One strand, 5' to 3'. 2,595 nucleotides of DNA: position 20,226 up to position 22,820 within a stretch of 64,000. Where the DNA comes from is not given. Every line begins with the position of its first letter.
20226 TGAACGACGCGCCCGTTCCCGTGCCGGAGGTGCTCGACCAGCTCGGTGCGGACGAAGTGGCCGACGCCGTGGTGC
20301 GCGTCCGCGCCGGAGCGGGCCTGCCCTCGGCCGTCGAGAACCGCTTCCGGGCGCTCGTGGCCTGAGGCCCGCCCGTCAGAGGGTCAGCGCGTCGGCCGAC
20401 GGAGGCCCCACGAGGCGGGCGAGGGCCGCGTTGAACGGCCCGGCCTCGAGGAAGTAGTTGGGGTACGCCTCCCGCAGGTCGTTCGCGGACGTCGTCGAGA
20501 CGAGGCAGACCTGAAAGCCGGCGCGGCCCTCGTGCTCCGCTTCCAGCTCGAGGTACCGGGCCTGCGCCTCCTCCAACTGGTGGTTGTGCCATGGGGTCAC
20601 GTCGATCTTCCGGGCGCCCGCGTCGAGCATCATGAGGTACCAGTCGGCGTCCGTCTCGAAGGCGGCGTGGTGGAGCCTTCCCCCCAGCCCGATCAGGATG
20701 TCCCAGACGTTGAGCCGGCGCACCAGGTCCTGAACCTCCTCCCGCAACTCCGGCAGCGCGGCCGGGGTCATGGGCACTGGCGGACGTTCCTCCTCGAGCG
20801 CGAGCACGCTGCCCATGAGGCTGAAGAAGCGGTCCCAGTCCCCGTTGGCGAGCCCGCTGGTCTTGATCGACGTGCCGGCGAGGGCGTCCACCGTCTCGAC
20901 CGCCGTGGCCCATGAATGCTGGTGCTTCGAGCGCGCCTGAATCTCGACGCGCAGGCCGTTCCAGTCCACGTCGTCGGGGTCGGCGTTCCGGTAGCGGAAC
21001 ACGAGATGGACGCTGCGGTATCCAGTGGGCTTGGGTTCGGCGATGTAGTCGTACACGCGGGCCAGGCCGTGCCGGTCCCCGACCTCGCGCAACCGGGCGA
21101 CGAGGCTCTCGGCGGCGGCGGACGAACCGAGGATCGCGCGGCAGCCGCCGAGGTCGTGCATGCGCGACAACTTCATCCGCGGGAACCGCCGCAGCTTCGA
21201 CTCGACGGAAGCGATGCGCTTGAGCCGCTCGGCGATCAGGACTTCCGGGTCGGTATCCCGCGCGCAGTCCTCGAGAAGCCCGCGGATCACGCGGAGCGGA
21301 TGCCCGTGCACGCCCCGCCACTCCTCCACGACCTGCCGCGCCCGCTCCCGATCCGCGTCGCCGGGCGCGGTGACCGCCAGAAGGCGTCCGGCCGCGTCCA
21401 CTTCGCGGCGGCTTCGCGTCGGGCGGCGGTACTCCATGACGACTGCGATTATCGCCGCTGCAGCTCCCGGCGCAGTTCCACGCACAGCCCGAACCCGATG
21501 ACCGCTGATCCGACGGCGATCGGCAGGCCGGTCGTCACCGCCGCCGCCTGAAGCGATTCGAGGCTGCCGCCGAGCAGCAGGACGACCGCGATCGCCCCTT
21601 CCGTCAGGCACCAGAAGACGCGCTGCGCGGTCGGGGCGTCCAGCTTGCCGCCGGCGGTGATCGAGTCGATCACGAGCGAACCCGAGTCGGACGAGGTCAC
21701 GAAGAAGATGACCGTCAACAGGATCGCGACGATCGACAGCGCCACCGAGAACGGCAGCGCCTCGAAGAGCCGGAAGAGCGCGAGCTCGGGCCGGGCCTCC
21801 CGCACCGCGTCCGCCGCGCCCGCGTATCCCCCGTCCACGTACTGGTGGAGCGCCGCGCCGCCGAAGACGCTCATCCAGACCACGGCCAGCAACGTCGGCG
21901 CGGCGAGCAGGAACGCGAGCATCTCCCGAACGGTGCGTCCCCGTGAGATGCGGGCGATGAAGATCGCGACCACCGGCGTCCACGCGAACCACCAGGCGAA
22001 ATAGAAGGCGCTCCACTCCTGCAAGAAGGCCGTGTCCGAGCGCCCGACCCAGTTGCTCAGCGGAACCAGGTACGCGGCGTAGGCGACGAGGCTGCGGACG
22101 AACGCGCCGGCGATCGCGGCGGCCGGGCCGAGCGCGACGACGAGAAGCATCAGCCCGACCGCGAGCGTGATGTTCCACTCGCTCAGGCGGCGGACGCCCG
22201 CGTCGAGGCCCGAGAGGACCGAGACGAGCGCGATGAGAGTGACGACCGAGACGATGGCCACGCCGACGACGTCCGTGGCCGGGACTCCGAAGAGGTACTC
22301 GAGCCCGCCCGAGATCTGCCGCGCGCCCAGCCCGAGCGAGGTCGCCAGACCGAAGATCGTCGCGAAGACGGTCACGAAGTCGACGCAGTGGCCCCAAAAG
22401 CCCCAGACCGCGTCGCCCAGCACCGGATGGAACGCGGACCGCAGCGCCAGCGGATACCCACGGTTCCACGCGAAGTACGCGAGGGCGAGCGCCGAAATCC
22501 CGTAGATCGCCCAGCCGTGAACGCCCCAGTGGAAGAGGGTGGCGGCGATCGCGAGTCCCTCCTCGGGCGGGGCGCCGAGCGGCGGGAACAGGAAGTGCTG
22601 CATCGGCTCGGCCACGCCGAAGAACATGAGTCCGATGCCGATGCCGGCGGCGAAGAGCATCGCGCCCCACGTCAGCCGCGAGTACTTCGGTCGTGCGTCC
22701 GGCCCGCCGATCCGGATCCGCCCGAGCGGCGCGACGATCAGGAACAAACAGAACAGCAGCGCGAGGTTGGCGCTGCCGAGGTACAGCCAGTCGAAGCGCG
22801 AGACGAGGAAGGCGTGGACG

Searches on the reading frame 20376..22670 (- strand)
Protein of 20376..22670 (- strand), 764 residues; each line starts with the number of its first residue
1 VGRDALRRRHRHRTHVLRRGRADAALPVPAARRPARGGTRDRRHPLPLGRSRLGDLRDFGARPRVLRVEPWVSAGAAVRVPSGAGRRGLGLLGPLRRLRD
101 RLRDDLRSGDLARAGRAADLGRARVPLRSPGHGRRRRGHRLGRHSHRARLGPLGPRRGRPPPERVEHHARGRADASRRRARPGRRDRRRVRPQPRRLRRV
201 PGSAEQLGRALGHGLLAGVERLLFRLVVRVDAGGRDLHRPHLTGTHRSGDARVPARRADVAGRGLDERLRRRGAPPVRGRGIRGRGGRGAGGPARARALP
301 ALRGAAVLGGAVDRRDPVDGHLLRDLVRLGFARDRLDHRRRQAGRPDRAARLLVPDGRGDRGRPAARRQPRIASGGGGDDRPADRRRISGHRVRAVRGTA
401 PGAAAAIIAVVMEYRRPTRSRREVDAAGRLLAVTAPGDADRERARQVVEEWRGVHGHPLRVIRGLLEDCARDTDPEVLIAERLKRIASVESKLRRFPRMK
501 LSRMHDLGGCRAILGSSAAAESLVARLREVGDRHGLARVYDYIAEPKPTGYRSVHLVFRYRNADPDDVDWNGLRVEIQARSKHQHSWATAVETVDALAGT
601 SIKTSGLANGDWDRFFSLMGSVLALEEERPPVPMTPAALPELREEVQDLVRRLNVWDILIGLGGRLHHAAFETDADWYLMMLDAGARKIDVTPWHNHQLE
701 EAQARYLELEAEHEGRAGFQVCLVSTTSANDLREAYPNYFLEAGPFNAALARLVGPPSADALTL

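Call 47: search_protein_families(library=pfam, proteins=[window:20376-22670:-], max_evalue=0.001)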
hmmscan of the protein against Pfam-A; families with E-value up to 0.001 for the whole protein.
window:20376-22670:- (764 aa): 1 family
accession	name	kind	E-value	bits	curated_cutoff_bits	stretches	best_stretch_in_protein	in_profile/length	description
PF04607.23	RelA_SpoT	-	1.8e-13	51.2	27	1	481-589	1-99/113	Region found in RelA / SpoT proteins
